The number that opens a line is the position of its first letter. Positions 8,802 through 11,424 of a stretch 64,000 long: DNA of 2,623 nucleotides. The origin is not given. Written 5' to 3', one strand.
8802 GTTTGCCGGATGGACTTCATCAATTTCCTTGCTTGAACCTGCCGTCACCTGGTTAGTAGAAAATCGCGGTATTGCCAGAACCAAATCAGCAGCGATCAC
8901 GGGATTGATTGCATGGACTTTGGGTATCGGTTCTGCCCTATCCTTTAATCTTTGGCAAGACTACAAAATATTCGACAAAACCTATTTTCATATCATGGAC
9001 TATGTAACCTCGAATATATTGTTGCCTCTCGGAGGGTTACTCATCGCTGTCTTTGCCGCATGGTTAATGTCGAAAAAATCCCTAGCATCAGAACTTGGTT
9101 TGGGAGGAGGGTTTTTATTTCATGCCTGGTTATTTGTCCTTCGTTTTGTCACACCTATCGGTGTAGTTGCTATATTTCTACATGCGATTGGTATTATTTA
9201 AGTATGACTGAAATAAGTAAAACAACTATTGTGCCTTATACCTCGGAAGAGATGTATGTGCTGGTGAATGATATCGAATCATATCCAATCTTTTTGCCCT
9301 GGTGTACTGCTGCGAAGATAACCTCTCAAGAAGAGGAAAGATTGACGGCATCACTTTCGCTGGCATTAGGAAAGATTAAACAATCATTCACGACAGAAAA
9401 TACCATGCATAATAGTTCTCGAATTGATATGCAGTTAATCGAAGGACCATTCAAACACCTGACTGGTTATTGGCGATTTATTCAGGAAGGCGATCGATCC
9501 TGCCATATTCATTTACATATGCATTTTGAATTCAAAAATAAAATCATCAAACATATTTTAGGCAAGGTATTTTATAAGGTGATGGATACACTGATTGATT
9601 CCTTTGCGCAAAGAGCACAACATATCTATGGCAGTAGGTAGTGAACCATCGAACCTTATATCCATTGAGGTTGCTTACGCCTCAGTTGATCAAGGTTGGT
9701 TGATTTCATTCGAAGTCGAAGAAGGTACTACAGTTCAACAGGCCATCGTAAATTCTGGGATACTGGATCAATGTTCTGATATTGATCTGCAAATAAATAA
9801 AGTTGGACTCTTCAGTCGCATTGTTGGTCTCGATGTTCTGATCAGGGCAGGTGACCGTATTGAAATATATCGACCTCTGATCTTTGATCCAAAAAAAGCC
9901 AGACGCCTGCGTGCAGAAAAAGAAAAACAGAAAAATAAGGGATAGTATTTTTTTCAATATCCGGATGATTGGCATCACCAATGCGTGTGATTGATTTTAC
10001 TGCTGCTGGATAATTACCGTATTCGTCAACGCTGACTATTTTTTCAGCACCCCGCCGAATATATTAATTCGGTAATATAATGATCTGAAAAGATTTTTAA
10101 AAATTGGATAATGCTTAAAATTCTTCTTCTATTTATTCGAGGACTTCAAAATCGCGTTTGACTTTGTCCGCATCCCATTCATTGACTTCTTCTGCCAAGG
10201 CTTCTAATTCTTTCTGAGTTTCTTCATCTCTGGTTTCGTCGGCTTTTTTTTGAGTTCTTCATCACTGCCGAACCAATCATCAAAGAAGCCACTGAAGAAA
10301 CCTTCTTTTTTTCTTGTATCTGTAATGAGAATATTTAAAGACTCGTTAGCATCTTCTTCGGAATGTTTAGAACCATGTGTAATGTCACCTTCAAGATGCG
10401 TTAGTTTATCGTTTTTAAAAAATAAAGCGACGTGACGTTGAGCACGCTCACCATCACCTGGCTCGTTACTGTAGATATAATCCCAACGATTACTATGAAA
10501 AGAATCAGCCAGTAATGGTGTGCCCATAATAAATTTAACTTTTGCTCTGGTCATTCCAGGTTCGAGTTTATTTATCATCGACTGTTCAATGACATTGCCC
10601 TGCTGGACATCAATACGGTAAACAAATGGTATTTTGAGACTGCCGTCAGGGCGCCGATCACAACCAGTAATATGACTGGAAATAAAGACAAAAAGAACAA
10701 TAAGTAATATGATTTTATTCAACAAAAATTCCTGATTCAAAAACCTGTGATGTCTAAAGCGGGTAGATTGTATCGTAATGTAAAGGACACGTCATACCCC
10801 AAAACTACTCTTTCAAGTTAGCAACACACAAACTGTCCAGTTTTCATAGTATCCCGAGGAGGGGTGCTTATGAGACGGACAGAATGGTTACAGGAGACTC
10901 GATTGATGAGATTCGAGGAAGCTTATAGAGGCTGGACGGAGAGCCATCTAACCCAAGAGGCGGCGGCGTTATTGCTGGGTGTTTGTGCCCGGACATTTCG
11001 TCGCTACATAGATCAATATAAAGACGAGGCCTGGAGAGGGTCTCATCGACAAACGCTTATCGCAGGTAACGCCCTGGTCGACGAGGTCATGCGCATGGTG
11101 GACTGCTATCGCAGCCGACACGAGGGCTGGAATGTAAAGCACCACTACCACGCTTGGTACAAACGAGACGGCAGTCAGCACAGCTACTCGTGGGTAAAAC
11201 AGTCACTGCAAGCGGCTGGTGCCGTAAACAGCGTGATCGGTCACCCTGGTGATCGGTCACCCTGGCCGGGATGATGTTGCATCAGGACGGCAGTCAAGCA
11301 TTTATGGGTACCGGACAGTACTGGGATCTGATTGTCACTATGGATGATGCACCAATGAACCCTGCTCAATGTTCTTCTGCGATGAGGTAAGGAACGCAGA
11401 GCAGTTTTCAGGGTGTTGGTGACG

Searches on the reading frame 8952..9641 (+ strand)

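Call 39: search_protein_families(library=pfam, proteins=[window:8952-9641:+], max_evalue=0.00001)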
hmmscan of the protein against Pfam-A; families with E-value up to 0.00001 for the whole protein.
window:8952-9641:+ (229 aa): 2 families
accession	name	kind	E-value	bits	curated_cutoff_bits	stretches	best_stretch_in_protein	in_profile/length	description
PF03364.25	Polyketide_cyc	-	7.3e-30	104.3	23.4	1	94-218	1-125/126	Polyketide cyclase / dehydrase and lipid transport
PF10604.15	Polyketide_cyc2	-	2.9e-07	31.3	27.4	1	85-221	1-140/142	Polyketide cyclase / dehydrase and lipid transport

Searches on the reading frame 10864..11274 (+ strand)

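Call 82: search_protein_families(library=pfam, proteins=[window:10864-11274:+], max_evalue=0.00001)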
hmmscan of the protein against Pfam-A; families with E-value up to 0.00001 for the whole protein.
window:10864-11274:+ (136 aa): 0 families

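Call 85: search_protein_families(library=pfam, proteins=[window:10864-11274:+], max_evalue=0.01)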
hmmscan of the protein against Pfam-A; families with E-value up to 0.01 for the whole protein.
window:10864-11274:+ (136 aa): 3 families
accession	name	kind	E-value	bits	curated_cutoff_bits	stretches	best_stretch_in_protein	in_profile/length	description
PF07900.17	DUF1670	-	4e-05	23.5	25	1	9-55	87-132/220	Protein of unknown function (DUF1670)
PF13384.12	HTH_23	-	0.0034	17.6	24.6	0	29-54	18-43/50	Homeodomain-like domain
PF13551.12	HTH_29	-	0.0051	17.3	28.1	1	29-57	13-41/64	Winged helix-turn helix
